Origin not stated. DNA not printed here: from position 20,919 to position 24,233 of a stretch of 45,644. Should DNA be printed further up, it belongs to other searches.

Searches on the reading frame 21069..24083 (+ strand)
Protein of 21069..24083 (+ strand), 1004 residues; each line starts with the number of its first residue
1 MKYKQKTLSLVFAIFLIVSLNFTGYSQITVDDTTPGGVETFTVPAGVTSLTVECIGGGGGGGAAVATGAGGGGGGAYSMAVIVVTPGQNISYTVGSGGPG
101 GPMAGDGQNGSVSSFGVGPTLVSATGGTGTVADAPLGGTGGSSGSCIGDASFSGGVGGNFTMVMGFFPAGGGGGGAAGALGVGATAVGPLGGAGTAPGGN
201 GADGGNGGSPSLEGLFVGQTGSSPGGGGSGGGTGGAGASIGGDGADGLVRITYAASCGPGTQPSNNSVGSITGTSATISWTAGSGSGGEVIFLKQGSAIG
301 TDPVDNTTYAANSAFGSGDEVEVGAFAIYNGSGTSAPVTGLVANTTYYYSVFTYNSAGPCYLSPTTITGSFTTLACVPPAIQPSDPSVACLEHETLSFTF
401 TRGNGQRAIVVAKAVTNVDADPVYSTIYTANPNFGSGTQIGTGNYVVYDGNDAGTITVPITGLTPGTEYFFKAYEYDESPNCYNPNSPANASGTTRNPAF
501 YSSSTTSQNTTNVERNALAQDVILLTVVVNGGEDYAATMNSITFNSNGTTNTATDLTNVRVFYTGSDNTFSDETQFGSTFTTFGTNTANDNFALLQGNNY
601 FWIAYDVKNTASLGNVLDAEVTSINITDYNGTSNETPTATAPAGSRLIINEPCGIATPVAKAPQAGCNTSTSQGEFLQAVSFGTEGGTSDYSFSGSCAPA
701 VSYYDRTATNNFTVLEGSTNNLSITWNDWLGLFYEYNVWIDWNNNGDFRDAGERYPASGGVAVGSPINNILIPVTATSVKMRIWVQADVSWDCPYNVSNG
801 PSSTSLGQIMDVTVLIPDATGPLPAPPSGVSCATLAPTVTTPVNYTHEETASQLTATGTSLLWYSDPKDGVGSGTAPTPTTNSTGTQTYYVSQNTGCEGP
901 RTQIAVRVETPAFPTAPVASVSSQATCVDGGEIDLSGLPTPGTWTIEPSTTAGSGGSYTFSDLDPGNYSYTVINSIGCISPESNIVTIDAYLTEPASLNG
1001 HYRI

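Call 27: search_protein_families(library=pfam, proteins=[window:21069-24083:+], max_evalue=0.001)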
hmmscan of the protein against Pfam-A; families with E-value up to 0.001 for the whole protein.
window:21069-24083:+ (1004 aa): 5 families
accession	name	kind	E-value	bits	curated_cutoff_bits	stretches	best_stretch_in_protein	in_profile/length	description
PF21722.4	Gly_rich_2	-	1.6e-15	58.1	24.3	1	34-253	2-225/226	Glycine-rich domain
PF14873.11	BNR_assoc_N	-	5.3e-09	36.4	25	1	532-627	30-150/153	N-terminal domain of BNR-repeat neuraminidase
PF20009.4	GEVED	-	3.7e-08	34.5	24.4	1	736-796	2-58/78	GEVED domain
PF16656.11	Pur_ac_phosph_N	-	5.7e-07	30.4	30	1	267-373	7-93/93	Purple acid Phosphatase, N-terminal domain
PF00041.27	fn3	-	2.4e-05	24.9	25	0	262-358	2-73/84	Fibronectin type III domain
